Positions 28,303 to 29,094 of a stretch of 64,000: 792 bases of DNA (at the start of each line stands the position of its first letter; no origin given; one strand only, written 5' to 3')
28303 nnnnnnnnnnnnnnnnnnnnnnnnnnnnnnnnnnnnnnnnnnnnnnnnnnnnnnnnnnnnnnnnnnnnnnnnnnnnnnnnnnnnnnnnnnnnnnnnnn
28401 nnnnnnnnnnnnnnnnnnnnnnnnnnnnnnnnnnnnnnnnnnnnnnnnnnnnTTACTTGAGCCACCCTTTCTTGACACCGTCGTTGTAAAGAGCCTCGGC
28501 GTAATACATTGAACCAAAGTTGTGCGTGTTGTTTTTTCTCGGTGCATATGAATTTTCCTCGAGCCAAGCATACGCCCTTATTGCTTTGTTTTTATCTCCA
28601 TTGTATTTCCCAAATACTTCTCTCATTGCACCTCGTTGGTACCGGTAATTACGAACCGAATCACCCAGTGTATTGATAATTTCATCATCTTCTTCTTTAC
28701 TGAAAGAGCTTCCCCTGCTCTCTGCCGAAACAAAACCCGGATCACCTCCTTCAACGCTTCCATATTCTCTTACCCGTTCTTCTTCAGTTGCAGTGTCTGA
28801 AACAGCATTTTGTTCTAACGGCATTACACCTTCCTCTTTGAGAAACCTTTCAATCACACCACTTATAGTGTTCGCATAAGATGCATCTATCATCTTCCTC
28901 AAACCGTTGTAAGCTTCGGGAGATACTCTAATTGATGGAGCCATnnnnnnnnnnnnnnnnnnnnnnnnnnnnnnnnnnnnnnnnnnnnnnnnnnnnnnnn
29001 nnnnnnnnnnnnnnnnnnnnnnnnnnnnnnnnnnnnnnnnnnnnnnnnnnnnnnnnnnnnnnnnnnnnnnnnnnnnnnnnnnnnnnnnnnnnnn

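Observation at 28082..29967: Low-GC two-gene islet at the 3' end of tRNA-Arg(TCT): an RHH-like protein plus an orphan 236-aa protein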

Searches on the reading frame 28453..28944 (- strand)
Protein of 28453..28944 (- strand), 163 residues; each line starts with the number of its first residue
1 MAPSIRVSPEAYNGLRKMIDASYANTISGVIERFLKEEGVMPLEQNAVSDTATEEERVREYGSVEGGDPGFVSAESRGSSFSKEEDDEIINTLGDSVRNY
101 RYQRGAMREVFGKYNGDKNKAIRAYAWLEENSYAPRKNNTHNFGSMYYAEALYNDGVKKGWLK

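Call 4: search_protein_families(library=pfam, proteins=[window:28453-28944:-], max_evalue=1)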
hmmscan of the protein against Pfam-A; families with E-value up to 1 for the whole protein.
window:28453-28944:- (163 aa): 2 families
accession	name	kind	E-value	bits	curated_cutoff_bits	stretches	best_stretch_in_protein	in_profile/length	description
PF21488.3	YqbF_HeH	-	0.19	11.8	27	0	81-98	8-25/39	YqbF, HeH motif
PF12042.13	RP1-2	-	0.2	12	25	1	21-48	87-113/166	Tubuliform egg casing silk strands structural domain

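Call 5: search_protein_families(library=padloc, proteins=[window:28453-28944:-], max_evalue=1)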
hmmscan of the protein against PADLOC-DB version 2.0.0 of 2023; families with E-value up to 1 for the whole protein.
window:28453-28944:- (163 aa): 0 families

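Call 6: search_protein_families(library=ncbifam, proteins=[window:28453-28944:-], max_evalue=1)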
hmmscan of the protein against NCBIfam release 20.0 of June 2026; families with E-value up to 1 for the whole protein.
window:28453-28944:- (163 aa): 1 family
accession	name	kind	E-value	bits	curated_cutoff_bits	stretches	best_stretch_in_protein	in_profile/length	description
NF047386.1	T4SS_SepA_fam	subfamily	0.12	12.1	110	1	3-63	2-61/182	T4SS efffector SepA family protein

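Call 7: search_protein_families(library=phrogs, proteins=[window:28453-28944:-], max_evalue=1)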
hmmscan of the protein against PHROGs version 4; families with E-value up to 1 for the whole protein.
window:28453-28944:- (163 aa): 1 family
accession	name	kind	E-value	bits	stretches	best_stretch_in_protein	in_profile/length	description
phrog_8106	-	unknown function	0.027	15.5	1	86-122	30-64/65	-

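Call 11: search_solved_structures(query=window:28453-28944:-, max_evalue=10)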
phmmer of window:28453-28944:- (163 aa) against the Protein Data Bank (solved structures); distinct sequences matched with E-value up to 10: 10.
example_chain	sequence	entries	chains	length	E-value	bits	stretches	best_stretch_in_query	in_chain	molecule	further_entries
1bt0_A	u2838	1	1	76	0.95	13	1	13-68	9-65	PROTEIN (UBIQUITIN-LIKE PROTEIN 7, RUB1)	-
2c1t_A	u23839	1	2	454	1.3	12.6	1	71-132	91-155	IMPORTIN ALPHA SUBUNIT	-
1un0_A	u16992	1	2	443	1.5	12.3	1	71-132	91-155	IMPORTIN ALPHA SUBUNIT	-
1bk5_A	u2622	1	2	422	1.6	12.3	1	71-132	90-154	KARYOPHERIN ALPHA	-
5h2w_A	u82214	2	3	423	1.6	12.3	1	71-132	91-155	Importin subunit alpha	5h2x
4pvz_A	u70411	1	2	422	1.6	12.3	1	71-132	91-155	Importin subunit alpha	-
1ee5_A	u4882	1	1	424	1.6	12.3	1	71-132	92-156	KARYOPHERIN ALPHA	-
1ee4_A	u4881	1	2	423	1.6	12.3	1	71-132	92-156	KARYOPHERIN ALPHA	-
1bk6_A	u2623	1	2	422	1.6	12.3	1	71-132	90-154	KARYOPHERIN ALPHA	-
4xzr_B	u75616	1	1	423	1.6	12.3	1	71-132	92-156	Importin subunit alpha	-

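Call 12: find_homologous_proteins(query=window:28453-28944:-)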
Query window:28453-28944:- (163 aa): 37 proteins with E <= 0.001 among 108 candidates.
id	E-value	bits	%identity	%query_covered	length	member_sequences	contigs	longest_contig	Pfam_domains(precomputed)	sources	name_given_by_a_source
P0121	1.8e-102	358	100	100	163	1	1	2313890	-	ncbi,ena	-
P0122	1.4e-89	316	87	100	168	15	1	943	-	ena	-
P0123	4.4e-87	308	85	100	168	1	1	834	-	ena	-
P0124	5.6e-87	308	85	100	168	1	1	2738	-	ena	-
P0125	1.9e-86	306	85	100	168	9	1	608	-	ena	-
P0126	9.9e-86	304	87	100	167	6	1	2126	-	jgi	jgi:hypothetical protein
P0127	2.1e-85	303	85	100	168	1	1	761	-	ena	-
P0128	4.6e-84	298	83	100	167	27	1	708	-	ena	-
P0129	3.4e-79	283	79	100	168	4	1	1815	-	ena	-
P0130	1.7e-77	277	79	100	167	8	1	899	-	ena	-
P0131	1.1e-75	271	76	100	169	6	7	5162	-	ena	-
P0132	2.3e-72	260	77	100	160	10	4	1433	-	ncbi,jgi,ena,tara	tara:strand:+ start:672 stop:1154 length:483 start_codon:yes stop_codon:yes gene_type:complete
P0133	3.1e-55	205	63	100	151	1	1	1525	-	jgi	jgi:hypothetical protein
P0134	4.2e-54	201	62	99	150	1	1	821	-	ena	-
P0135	7.5e-54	200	61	100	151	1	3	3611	-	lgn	-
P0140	9.2e-53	197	62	99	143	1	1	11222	-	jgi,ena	-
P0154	1.7e-43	167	52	99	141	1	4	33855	-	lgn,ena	-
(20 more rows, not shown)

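Call 16: find_encoding_contigs(protein=P0154, flank=8000, max_places=3)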
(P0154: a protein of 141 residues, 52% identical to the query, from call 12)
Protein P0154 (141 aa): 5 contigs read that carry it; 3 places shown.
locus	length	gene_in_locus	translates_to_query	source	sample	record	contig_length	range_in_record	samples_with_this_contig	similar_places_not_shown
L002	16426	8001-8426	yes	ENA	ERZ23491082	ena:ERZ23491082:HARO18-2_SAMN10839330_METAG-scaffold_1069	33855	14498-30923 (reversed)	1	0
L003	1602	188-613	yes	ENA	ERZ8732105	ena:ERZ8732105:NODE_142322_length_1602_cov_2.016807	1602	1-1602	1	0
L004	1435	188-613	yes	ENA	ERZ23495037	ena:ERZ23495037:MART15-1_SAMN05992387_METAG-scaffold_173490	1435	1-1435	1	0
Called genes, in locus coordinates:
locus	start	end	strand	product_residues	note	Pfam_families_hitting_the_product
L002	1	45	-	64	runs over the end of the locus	-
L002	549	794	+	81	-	-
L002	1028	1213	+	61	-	-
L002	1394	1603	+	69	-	-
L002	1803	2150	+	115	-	-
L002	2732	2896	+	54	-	-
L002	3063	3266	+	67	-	-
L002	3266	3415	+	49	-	-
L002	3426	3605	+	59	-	-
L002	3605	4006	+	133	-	-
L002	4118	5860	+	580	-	PF00940:RNA_pol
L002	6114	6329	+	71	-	-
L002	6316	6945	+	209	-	-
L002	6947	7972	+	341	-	-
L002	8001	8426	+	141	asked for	-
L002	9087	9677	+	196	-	-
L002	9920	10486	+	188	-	-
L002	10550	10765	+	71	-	PF03118:RNA_pol_A_CTD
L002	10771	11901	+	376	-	PF13203:DUF2201_N, PF09967:DUF2201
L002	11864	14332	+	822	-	PF01612:DNA_pol_A_exo1, PF00476:DNA_pol_A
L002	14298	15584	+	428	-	PF13245:AAA_19, PF13401:AAA_22, PF13604:AAA_30, PF01443:Viral_helicase1 (faint), PF13538:UvrD_C_2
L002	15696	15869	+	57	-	-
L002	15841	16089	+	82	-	-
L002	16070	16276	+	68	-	-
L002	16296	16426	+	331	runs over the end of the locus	-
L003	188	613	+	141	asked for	-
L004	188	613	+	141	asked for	-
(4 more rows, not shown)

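Call 17: find_encoding_contigs(protein=P0140, flank=8000, max_places=3)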
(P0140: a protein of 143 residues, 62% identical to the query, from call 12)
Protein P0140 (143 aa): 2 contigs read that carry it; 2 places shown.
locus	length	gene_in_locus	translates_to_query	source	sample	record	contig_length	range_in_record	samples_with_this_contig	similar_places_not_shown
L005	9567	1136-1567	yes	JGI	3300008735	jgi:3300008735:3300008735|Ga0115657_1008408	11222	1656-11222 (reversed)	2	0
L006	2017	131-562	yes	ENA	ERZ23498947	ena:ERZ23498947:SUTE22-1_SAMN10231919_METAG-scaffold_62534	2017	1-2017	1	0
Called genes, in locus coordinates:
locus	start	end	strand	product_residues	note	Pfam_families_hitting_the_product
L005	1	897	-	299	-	?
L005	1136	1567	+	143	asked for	-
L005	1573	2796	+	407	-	PF01258:zf-dskA_traR (weak), PF08238:Sel1 (faint)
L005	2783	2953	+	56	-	-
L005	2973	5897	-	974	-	PF09565:RE_NgoFVII (weak), PF13091:PLDc_2, PF00270:DEAD, PF04851:ResIII, PF18766:SWI2_SNF2, PF00271:Helicase_C, PF26350:DUF8090, PF11907:DUF3427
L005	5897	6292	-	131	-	PF00293:NUDIX, PF14815:NUDIX_4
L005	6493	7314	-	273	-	PF23310:TPR_27 (faint), PF08238:Sel1 (weak)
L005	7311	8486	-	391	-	-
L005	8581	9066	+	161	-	PF00565:SNase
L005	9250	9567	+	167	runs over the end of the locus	-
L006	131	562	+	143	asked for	-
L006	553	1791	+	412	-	PF01258:zf-dskA_traR (weak), PF08238:Sel1 (faint)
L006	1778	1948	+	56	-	-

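Call 23: find_encoding_contigs(protein=P0121, flank=10000, max_places=2)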
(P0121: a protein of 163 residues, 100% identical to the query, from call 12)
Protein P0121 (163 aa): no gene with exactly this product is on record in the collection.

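Call 45: find_related_loci(query=A2, collection=viral_contigs, flank=10000)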
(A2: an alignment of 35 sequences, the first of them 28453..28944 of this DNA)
Query A2 (163 aa) in viral_contigs; peptide patterns used: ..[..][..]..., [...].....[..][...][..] (x = any residue, [..] = any of these).
63 stretches matched a pattern, but none encodes a relative of the query by tblastn (E <= 1e-3).

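Call 53: predict_structure(alignment_id=A2)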
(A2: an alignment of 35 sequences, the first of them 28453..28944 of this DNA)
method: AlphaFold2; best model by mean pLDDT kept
length: 163 residues; sequences in the alignment: 35
mean_pLDDT: 74.5   pTM: 0.51
mean pLDDT of the five models: 74.5, 74.3, 74.3, 74.0, 73.9
residues with pLDDT >= 90: 44; 70-90: 74; 50-70: 9; < 50: 36
segments of 3 or more residues with pLDDT < 50: 1-3, 45-77
pLDDT, mean of each block of 10 residues (from residue 1): 63 88 87 84 47 36 35 48 86 79 90 92 91 79 88 94 91
secondary structure, 60 per line:
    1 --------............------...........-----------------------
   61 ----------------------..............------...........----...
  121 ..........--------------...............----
elements in order: H9-20 H27-37 H83-96 H103-113 H118-130 H145-159

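Call 62: find_encoding_contigs(protein=P0131, flank=6000, max_places=6)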
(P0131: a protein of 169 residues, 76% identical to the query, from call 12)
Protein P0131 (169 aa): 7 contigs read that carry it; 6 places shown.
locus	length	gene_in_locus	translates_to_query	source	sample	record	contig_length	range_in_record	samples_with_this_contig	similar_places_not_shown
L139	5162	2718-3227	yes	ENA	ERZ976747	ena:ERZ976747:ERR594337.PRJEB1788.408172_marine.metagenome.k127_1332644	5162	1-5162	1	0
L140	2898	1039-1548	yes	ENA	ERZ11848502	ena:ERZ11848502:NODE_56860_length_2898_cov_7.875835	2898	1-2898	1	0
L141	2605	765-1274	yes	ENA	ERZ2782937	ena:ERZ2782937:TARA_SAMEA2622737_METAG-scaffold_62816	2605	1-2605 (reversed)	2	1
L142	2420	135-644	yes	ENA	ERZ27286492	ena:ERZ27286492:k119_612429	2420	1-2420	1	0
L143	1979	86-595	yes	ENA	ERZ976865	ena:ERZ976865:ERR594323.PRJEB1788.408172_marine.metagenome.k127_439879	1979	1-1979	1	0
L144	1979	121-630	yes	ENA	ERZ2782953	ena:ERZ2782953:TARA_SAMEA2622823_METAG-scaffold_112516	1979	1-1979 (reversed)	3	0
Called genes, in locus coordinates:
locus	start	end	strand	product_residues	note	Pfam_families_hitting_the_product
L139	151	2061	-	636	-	PF00270:DEAD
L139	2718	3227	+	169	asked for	-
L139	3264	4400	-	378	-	-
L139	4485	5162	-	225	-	?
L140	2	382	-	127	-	?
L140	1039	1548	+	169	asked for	-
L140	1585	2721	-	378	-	-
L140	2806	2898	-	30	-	?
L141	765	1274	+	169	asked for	-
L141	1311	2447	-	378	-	-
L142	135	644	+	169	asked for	-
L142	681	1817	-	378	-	-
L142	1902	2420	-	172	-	?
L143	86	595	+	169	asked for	-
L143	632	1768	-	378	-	-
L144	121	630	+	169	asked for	-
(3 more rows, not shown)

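Call 63: find_encoding_contigs(protein=P0124, flank=6000, max_places=4)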
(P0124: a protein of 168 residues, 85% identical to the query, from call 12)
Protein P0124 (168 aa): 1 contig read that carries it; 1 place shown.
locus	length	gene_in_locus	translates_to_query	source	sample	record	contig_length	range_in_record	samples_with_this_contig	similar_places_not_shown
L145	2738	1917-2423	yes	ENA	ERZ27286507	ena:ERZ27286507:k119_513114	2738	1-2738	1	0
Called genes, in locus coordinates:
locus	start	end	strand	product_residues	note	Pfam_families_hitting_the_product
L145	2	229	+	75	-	?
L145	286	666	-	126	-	PF11969:DcpS_C, PF01230:HIT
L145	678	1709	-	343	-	-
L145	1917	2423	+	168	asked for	-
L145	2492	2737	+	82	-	?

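Call 82: fold_search(model_id=the predicted structure, library=viral)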
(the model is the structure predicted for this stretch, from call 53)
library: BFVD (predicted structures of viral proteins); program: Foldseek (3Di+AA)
matches with E <= 10: 76; with E <= 0.001: 0
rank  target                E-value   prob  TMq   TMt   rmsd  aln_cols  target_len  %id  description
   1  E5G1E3                8.6e-01  0.15  0.18  0.18  14.4       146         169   12  p32 protein (Fragment) [African swine fever virus]
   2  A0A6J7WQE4            9.5e-01  0.12  0.17  0.14  16.4       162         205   15  Uncharacterized protein [uncultured Caudovirales phage]
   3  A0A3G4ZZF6            1.2e+00  0.14  0.20  0.21  14.1       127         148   12  Uncharacterized protein [Gaeavirus sp.]
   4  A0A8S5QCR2            1.4e+00  0.08  0.17  0.12  18.9       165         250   14  DUF1376 domain-containing protein [Podoviridae sp. ctiwu7]
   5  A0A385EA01            1.9e+00  0.06  0.15  0.12  18.0       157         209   15  (no name in the UniProt tables at hand)
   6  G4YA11                2.0e+00  0.09  0.16  0.12  14.5       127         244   10  (no name in the UniProt tables at hand)
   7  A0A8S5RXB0            2.1e+00  0.21  0.24  0.34   8.0        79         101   13  Uncharacterized protein [Myoviridae sp. ctLYR7]
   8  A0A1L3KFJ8            2.1e+00  0.08  0.18  0.12  16.9       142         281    9  (no name in the UniProt tables at hand)
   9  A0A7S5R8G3            2.3e+00  0.14  0.22  0.21  11.8       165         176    8  Uncharacterized protein [Rhizobium phage RHph_Y17]
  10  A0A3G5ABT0            2.3e+00  0.06  0.15  0.17  16.8       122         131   14  Helix-turn-helix protein [Hyperionvirus sp.]
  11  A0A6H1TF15            2.4e+00  0.08  0.17  0.11  15.5       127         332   16  (no name in the UniProt tables at hand)
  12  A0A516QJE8            2.4e+00  0.07  0.18  0.08  19.1       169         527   15  RNA-directed RNA polymerase 2a (Fragment) [Cucumber mosaic virus]
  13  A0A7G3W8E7            2.4e+00  0.06  0.17  0.05  21.7       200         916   11  (no name in the UniProt tables at hand)
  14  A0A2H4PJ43            2.8e+00  0.03  0.16  0.08  19.0       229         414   14  (no name in the UniProt tables at hand)
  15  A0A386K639            3.0e+00  0.07  0.18  0.09  21.6       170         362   12  Uncharacterized protein [Dickeya phage vB_DsoM_JA11]
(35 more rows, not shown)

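Call 105: search_dna_similar(query=window:28453-28944:-, collection=phages, mode=protein, max_evalue=0.001, max_rows=10)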
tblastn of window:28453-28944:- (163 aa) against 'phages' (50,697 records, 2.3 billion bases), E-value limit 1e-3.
No match.
